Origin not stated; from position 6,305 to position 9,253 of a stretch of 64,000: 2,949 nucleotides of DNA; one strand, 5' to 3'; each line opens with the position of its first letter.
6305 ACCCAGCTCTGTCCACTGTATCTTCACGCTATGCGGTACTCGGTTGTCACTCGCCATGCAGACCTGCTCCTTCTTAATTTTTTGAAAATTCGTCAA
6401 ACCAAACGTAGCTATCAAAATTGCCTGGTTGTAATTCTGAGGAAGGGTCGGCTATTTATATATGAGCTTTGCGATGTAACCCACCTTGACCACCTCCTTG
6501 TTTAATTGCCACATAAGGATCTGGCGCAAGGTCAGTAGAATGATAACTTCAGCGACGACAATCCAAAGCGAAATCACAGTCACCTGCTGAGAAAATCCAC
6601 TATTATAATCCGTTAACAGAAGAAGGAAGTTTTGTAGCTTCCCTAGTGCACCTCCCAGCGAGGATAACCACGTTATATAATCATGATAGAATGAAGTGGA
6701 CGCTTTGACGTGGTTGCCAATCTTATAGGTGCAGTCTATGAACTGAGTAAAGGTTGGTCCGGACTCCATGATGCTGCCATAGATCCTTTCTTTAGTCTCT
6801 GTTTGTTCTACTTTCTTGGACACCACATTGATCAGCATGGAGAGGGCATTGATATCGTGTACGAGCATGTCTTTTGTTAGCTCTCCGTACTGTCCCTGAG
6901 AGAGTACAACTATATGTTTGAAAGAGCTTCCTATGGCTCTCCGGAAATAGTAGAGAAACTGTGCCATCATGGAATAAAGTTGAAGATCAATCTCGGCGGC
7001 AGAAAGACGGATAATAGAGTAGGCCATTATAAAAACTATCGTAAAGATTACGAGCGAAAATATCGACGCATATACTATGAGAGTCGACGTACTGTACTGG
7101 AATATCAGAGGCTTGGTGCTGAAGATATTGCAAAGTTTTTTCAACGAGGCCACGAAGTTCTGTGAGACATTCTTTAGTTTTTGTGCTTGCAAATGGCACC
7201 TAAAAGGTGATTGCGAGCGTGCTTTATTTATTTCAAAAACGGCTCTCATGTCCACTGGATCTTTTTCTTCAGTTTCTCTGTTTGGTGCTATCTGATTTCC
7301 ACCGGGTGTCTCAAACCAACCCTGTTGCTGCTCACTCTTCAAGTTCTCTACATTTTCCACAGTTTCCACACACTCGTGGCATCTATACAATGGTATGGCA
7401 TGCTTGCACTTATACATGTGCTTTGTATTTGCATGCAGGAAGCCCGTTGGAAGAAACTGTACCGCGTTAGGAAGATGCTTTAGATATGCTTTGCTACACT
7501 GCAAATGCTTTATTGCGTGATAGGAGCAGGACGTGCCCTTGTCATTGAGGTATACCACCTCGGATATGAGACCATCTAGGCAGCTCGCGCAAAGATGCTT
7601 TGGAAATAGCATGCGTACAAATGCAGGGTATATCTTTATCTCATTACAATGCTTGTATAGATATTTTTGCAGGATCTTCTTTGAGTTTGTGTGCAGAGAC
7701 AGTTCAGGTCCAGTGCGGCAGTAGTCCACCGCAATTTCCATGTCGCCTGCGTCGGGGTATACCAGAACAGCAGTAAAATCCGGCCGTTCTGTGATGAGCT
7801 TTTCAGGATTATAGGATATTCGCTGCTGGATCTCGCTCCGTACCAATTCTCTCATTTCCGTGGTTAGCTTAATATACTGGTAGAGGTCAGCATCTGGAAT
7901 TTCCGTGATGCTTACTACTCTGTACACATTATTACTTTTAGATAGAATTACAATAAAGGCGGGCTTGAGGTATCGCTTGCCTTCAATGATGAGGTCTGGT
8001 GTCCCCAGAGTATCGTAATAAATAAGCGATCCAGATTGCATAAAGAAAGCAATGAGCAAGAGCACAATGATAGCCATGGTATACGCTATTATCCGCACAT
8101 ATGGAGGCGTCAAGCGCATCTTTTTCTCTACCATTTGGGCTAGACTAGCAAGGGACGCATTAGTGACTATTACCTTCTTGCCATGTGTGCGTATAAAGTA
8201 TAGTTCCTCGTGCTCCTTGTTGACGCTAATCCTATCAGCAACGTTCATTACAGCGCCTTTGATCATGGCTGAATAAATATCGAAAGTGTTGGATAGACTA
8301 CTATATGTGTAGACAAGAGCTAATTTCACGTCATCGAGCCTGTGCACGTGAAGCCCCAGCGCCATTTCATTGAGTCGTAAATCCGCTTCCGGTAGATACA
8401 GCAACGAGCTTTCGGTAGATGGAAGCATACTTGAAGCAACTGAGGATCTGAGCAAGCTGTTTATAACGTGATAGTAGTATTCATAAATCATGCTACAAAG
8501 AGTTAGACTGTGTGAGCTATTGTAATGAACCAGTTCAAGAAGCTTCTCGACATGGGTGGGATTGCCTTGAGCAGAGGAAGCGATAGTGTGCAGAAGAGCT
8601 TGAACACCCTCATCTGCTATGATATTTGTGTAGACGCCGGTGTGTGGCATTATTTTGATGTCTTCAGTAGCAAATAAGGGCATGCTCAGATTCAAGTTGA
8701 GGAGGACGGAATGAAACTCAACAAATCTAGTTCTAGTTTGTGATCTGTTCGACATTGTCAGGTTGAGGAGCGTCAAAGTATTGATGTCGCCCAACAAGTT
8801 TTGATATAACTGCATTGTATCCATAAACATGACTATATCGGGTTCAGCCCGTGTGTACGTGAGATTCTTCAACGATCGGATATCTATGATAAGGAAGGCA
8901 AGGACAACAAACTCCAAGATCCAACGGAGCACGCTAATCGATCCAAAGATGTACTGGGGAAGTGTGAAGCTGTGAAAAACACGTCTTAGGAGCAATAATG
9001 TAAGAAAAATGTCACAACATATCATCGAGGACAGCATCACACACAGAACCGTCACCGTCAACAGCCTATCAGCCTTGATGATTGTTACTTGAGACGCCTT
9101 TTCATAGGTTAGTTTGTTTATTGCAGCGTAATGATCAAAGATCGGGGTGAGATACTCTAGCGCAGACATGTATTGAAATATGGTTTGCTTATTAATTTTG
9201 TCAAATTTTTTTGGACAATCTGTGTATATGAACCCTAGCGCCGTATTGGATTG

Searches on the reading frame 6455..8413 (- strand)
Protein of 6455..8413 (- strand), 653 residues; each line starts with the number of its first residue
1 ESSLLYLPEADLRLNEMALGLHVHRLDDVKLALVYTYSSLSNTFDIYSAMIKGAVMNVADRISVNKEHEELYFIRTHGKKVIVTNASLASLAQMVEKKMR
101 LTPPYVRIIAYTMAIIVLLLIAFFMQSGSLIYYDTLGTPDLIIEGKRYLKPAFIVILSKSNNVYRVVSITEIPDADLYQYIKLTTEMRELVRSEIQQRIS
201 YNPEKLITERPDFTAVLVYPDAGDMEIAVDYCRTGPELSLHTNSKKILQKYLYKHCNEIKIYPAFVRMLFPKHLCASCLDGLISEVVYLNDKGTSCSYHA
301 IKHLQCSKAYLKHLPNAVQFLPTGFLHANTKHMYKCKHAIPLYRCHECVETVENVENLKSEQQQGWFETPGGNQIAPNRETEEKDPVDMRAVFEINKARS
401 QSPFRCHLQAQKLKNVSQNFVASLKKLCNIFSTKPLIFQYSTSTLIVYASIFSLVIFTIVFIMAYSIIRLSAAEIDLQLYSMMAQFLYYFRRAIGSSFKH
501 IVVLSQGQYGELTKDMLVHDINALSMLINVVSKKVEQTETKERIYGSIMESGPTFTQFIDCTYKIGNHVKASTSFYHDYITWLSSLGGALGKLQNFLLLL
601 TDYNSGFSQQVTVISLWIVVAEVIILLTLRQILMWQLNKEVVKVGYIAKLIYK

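Call 24: search_protein_families(library=pfam, proteins=[window:6455-8413:-], max_evalue=10)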
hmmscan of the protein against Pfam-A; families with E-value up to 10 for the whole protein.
window:6455-8413:- (653 aa): 1 family
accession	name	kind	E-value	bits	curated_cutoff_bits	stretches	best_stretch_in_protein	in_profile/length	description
PF06602.19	Myotub-related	-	0.024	14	25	1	548-583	296-331/352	Myotubularin-like phosphatase domain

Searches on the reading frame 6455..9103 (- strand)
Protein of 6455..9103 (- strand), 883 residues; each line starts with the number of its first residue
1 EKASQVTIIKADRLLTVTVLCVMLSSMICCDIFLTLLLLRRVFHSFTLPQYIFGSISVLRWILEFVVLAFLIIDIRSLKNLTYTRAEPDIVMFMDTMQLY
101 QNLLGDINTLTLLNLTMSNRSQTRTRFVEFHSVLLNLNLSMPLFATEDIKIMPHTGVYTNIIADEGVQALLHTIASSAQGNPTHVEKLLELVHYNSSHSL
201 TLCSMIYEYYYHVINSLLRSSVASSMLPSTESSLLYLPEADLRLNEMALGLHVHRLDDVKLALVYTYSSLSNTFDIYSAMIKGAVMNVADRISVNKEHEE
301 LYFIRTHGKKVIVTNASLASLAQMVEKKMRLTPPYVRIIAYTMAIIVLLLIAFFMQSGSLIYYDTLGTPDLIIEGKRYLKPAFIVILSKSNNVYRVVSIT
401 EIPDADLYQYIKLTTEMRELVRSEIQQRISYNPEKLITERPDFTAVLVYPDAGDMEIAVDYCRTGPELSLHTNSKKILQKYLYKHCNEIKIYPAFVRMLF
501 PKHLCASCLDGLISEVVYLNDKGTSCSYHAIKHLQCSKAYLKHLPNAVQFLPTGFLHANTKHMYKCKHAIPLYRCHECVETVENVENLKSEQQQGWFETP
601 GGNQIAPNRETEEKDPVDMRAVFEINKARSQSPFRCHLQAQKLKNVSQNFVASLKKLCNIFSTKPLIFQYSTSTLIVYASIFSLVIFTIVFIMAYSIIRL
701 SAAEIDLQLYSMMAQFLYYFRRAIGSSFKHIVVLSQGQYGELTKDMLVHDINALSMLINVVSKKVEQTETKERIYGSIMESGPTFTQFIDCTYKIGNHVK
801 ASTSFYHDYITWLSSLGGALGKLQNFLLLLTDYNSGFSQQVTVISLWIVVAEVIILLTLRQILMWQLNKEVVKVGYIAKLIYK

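Call 20: search_solved_structures(query=A2, max_evalue=10)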
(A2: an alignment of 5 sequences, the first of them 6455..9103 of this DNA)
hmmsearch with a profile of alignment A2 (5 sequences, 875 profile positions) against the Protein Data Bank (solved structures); distinct sequences matched with E-value up to 10: 0.

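Call 31: predict_structure(alignment_id=A2)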
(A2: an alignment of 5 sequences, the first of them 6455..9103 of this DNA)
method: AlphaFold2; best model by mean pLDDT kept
length: 883 residues; sequences in the alignment: 5
mean_pLDDT: 33.3   pTM: 0.22
mean pLDDT of the five models: 33.3, 31.2, 30.5, 30.2, 30.2
residues with pLDDT >= 90: 0; 70-90: 0; 50-70: 30; < 50: 853
segments of 3 or more residues with pLDDT < 50: 1-383, 402-420, 433-448, 452-883
pLDDT, mean of each block of 10 residues (from residue 1): 27 34 37 39 40 41 40 34 31 31 33 31 34 28 24 23 28 33 35 30 31 32 29 29 29 32 31 33 32 34 33 33 30 33 35 29 26 28 50 54 37 43 53 43 42 43 32 41 39 29 28 27 28 28 26 25 24 26 28 27 28 29 28 29 31 30 32 38 39 35 32 37 40 36 41 38 34 33 36 34 35 34 31 28 30 36 36 34 31
secondary structure, 60 per line:
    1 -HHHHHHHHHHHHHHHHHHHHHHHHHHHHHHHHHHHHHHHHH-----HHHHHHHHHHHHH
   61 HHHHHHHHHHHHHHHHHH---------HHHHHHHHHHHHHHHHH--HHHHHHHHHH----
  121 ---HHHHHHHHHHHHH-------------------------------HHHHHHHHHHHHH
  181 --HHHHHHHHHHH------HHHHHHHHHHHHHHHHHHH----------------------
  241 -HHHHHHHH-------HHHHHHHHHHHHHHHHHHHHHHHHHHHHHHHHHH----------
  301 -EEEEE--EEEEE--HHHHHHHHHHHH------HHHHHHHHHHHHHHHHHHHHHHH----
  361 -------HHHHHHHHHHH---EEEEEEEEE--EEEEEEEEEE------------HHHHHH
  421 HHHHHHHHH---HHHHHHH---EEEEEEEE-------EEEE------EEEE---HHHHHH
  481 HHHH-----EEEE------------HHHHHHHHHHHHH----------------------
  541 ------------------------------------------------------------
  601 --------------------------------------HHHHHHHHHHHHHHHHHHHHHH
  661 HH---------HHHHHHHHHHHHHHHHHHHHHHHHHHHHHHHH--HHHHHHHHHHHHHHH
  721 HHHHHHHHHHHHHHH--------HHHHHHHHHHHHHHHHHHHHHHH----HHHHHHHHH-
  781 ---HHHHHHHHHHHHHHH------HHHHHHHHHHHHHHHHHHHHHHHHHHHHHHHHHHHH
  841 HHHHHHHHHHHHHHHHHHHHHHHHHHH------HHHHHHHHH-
elements in order (helices of 4 or more, strands of 3 or more residues): H2-42 H48-78 H88-104 H107-116 H124-136 H168-180 H183-193 H200-218 H242-249 H257-290 E302-306 E309-313 H316-327 H334-356 H368-378 E382-390 E393-402 H415-429 H433-439 E443-450 E458-461 E468-471 H475-484 E490-493 H506-518 H639-662 H672-703 H706-735 H744-766 H771-779 H784-798 H805-867 H874-882

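Call 66: fold_search(model_id=the predicted structure, library=pdb)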
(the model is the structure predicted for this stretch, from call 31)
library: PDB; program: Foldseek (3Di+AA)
matches with E <= 10: 152; with E <= 0.001: 0
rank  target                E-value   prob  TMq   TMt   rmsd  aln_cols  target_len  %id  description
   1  3ezw_E                1.2e-01  0.13  0.04  0.07  16.1       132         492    9  Crystal Structure of a Hyperactive Escherichia coli Glycerol Kinase Mutant Gly230 --> Asp Obtained Using Microfluidic  (released 2008-11-04)
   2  7uol_D                1.5e-01  0.15  0.05  0.15  10.2       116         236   11  Endogenous dihydrolipoamide succinyltransferase (E2) core of 2-oxoglutarate dehydrogenase complex from bovine kidney (released 2022-11-30)
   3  9lyu_A                3.0e-01  0.09  0.04  0.07  16.9       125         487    8  Crystal structure of glycerol kinase from Entamoeba histolytica (Ligand-free form) (released 2026-02-25)
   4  9tvu_v                4.0e-01  0.10  0.05  0.19  20.7       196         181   13  Structure of the Chlamydomonas reinhardtii chlororibosome (released 2026-02-18)
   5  1dpd                  5.2e-01  0.08  0.05  0.14  10.2       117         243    9  CRYSTALLOGRAPHIC AND ENZYMATIC INVESTIGATIONS ON THE ROLE OF SER558, HIS610 AND ASN614 IN THE CATALYTIC MECHANISM OF AZO (released 1995-04-20)
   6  3t3n_A                1.2e+00  0.20  0.05  0.08   8.2        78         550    8  Molecular basis for the recognition and cleavage of RNA (UUCCGU) by the bifunctional 5'-3' exo/endoribonuclease RNase  (released 2011-10-19)
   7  8zak_B                1.2e+00  0.18  0.07  0.19  11.8       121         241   13  Crystal structure of the channel protein CorA from Campylobacter jejuni in complex with Ni2+ (released 2024-06-19)
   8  8tn1_A                1.3e+00  0.16  0.06  0.26   9.8       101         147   13  De novo designed protein binds poly ADP ribose polymerase inhibitors (PARPi) - apo (released 2024-04-24)
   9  6x8n_A                1.5e+00  0.25  0.09  0.41   6.3       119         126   14  Crystal Structure of H49A ABLE mutant (released 2020-08-26)
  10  2w40_C                1.5e+00  0.04  0.04  0.06  17.1       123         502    6  Crystal structure of Plasmodium falciparum glycerol kinase with bound glycerol (released 2008-12-02)
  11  8h7g_D                1.5e+00  0.02  0.05  0.10  29.1       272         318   11  Cryo-EM structure of the human SAGA complex (released 2022-12-14)
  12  6zq4_C                1.7e+00  0.04  0.04  0.06  15.4       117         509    7  Crystal structure of Chaetomium thermophilum Glycerol Kinase in complex with substrate in P1 space group (released 2020-12-23)
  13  6zq4_D                1.9e+00  0.04  0.04  0.06  15.5       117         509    7  Crystal structure of Chaetomium thermophilum Glycerol Kinase in complex with substrate in P1 space group (released 2020-12-23)
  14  8yab_C                2.0e+00  0.04  0.06  0.18  15.9       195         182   11  AP5 complex bound to SPG11-SPG15 (released 2025-03-26)
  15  2w40_B                2.1e+00  0.03  0.04  0.06  16.9       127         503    7  Crystal structure of Plasmodium falciparum glycerol kinase with bound glycerol (released 2008-12-02)
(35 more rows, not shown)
